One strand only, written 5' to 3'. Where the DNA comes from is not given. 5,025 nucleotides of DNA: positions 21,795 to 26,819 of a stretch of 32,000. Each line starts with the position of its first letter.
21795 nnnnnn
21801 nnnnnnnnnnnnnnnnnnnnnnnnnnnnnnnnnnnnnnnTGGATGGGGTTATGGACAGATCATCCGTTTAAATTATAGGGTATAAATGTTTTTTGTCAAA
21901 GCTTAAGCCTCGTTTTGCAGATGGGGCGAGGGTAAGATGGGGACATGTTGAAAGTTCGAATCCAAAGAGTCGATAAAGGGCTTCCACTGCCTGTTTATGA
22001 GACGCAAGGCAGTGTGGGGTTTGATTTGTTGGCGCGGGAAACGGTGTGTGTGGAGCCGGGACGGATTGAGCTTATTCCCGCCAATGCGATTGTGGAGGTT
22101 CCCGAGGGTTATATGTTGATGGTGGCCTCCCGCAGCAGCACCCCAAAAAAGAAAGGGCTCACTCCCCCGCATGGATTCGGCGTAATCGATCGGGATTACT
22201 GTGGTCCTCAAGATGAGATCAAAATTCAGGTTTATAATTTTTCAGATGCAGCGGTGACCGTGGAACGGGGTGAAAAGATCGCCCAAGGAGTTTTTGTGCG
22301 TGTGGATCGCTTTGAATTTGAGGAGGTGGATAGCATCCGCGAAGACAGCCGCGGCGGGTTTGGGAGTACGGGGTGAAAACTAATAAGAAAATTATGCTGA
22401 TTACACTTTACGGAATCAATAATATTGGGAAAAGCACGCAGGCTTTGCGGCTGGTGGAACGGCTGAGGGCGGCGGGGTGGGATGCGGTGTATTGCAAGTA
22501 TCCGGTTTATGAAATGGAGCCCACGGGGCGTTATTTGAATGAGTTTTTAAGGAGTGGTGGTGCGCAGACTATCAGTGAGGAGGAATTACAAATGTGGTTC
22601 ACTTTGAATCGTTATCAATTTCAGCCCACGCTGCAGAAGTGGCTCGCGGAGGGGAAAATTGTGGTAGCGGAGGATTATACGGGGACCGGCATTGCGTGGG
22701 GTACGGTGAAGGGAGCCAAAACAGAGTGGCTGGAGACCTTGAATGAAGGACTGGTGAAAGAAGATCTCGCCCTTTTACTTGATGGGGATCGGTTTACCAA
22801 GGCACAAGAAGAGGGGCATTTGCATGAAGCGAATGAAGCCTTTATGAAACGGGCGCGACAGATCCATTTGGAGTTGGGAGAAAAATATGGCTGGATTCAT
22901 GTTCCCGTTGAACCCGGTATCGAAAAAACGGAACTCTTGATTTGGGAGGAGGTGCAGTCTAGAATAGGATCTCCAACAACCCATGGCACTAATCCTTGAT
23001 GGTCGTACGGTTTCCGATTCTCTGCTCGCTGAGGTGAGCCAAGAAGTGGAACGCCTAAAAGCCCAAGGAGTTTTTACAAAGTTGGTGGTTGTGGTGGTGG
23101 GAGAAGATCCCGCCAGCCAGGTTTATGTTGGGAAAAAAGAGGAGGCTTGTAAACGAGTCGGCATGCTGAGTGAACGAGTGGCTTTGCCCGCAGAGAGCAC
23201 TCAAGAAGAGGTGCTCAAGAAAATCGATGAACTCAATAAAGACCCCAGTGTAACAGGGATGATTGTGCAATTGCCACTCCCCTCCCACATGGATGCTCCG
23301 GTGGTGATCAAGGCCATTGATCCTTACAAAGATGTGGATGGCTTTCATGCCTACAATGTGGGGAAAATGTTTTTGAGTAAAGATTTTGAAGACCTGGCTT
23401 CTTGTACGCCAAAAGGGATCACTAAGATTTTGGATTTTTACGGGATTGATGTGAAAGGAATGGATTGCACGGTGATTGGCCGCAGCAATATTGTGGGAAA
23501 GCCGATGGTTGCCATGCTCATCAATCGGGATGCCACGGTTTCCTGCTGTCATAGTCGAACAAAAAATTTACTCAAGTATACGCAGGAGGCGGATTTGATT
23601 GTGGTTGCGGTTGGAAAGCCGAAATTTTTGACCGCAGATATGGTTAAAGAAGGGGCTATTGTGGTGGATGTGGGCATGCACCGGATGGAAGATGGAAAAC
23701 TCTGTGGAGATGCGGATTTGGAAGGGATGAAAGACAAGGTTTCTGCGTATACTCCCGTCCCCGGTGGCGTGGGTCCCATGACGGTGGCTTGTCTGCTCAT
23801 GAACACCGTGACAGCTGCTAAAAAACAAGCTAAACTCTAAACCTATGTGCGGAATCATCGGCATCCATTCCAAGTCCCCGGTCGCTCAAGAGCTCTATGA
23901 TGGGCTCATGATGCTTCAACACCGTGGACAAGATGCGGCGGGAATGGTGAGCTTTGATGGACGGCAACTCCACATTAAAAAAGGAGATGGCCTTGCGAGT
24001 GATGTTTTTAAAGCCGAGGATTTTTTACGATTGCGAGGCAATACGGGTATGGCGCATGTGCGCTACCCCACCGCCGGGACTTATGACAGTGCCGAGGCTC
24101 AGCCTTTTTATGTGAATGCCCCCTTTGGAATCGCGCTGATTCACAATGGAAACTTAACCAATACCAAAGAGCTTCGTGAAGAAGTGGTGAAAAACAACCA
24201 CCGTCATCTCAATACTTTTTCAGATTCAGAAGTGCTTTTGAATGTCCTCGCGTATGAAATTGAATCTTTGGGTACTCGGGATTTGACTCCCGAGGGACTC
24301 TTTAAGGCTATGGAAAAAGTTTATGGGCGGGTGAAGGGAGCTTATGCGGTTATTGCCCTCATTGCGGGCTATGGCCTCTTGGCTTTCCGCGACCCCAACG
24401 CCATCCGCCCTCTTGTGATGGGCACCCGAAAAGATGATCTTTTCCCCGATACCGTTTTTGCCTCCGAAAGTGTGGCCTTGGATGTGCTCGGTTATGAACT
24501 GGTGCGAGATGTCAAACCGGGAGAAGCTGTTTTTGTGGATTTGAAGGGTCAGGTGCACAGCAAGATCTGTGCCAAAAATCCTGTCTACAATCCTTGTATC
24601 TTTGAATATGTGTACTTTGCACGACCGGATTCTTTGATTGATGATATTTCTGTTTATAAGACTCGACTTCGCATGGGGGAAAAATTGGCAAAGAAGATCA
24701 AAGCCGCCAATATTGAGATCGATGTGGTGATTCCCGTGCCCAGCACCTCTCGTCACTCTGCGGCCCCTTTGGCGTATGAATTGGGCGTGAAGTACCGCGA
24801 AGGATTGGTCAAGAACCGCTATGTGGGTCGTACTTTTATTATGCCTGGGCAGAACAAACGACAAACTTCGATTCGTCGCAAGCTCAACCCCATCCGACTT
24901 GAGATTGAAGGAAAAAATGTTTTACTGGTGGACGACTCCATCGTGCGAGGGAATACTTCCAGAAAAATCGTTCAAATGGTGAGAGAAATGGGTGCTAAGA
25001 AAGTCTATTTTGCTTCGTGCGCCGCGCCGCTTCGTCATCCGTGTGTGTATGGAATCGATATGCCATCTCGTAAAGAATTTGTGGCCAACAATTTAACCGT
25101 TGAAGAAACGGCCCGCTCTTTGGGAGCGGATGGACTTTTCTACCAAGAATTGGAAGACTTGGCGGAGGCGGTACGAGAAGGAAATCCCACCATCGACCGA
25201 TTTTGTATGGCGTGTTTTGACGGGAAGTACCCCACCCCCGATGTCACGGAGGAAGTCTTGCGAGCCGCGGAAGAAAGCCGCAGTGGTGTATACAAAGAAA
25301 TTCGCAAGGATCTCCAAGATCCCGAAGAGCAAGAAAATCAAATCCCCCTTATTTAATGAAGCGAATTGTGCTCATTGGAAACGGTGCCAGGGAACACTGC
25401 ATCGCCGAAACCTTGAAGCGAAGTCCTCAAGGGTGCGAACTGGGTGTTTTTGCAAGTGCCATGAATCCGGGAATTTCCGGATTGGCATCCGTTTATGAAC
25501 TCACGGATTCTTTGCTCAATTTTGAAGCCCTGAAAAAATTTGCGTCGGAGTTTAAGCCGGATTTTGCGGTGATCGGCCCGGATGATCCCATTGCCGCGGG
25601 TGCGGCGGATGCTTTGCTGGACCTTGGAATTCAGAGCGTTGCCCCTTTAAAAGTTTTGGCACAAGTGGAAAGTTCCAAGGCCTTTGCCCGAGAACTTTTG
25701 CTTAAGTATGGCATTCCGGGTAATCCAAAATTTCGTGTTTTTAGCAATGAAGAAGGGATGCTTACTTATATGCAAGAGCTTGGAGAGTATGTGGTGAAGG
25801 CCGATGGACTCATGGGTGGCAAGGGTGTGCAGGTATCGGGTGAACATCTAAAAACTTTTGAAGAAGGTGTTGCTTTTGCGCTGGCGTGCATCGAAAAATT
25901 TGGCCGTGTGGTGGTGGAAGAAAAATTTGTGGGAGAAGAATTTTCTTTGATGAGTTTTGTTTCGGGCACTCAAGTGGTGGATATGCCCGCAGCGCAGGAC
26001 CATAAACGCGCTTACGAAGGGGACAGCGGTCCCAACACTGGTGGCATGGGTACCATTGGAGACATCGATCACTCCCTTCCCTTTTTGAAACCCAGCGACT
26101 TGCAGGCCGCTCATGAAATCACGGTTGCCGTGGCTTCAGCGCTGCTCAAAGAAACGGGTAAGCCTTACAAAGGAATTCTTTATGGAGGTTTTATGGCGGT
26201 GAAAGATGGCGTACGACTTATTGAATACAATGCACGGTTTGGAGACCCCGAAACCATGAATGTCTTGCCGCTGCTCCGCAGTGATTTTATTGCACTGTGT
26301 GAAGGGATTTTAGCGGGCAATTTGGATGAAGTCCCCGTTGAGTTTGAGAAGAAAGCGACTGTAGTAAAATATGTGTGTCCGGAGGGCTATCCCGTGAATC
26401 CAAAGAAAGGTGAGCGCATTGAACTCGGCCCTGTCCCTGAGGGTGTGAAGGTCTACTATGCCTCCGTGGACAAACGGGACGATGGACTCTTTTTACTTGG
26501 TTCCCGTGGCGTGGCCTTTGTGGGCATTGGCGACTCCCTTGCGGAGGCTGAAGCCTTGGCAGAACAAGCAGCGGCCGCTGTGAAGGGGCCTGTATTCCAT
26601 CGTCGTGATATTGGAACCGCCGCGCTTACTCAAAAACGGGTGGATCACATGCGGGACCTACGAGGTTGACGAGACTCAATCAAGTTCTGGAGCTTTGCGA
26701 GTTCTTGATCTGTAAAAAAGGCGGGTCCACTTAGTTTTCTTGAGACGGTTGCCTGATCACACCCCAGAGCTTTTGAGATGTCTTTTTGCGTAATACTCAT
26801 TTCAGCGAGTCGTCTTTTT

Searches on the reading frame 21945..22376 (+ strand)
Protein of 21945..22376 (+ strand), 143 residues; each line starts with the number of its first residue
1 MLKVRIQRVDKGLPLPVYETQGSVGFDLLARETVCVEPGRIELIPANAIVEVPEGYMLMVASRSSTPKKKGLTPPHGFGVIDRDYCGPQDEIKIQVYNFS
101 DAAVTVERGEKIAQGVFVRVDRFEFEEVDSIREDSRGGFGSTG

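Call 9: search_protein_families(library=pfam, proteins=[window:21945-22376:+], max_evalue=0.001)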
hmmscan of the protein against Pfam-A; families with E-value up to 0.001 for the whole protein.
window:21945-22376:+ (143 aa): 2 families
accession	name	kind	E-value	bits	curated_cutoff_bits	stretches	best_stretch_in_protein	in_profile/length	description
PF00692.24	dUTPase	-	2e-23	83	22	1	14-143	4-129/129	dUTPase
PF22769.1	DCD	-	4e-05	24.2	27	1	31-119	68-152/153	dCTP deaminase-like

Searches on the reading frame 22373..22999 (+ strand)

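Call 9: search_protein_families(library=pfam, proteins=[window:22373-22999:+], max_evalue=0.001)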
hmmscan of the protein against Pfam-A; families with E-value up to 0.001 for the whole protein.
window:22373-22999:+ (208 aa): 1 family
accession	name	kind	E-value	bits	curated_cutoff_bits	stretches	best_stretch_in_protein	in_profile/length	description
PF02223.23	Thymidylate_kin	-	2.4e-15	57.2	27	1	14-186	3-181/185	Thymidylate kinase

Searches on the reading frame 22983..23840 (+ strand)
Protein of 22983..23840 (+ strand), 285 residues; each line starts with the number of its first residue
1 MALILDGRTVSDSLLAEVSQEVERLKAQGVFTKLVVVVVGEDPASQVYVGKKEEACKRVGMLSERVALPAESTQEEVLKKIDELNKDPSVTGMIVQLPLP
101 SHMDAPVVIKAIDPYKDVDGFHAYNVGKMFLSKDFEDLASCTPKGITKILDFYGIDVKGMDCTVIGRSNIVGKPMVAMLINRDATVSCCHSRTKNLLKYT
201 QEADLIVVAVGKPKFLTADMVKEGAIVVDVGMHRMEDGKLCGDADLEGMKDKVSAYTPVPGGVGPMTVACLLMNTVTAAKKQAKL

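Call 9: search_protein_families(library=pfam, proteins=[window:22983-23840:+], max_evalue=0.001)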
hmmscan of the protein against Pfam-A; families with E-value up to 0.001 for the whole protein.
window:22983-23840:+ (285 aa): 2 families
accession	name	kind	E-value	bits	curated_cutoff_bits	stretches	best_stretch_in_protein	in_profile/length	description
PF02882.25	THF_DHG_CYH_C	-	9.8e-65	217.2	27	1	122-282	1-159/160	Tetrahydrofolate dehydrogenase/cyclohydrolase, NAD(P)-binding domain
PF00763.28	THF_DHG_CYH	-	1.7e-39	135.1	32.8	1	5-119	1-115/115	Tetrahydrofolate dehydrogenase/cyclohydrolase, catalytic domain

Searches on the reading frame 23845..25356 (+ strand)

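Call 9: search_protein_families(library=pfam, proteins=[window:23845-25356:+], max_evalue=0.001)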
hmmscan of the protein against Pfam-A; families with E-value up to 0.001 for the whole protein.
window:23845-25356:+ (503 aa): 3 families
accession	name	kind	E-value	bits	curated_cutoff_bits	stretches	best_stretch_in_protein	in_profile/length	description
PF13522.11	GATase_6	-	2.1e-15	57.3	27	1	64-197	9-122/130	Glutamine amidotransferase domain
PF13537.11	GATase_7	-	6e-13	49.3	25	1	82-212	10-121/123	Glutamine amidotransferase domain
PF00156.33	Pribosyltran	-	8.9e-11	41.8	26.3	1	279-393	16-124/158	Phosphoribosyl transferase domain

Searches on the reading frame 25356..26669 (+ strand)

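Call 9: search_protein_families(library=pfam, proteins=[window:25356-26669:+], max_evalue=0.001)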
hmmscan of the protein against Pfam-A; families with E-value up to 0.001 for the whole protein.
window:25356-26669:+ (437 aa): 3 families
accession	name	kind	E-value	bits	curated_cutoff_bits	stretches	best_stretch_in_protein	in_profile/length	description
PF01071.24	GARS_A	-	1e-51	176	27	1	106-300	1-194/194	Phosphoribosylglycinamide synthetase, ATP-grasp (A) domain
PF02844.21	GARS_N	-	1.9e-18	67.5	29.5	1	3-105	2-100/100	Phosphoribosylglycinamide synthetase, N domain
PF02843.22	GARS_C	-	3e-15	56.8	34.8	1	336-421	2-91/92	Phosphoribosylglycinamide synthetase, C domain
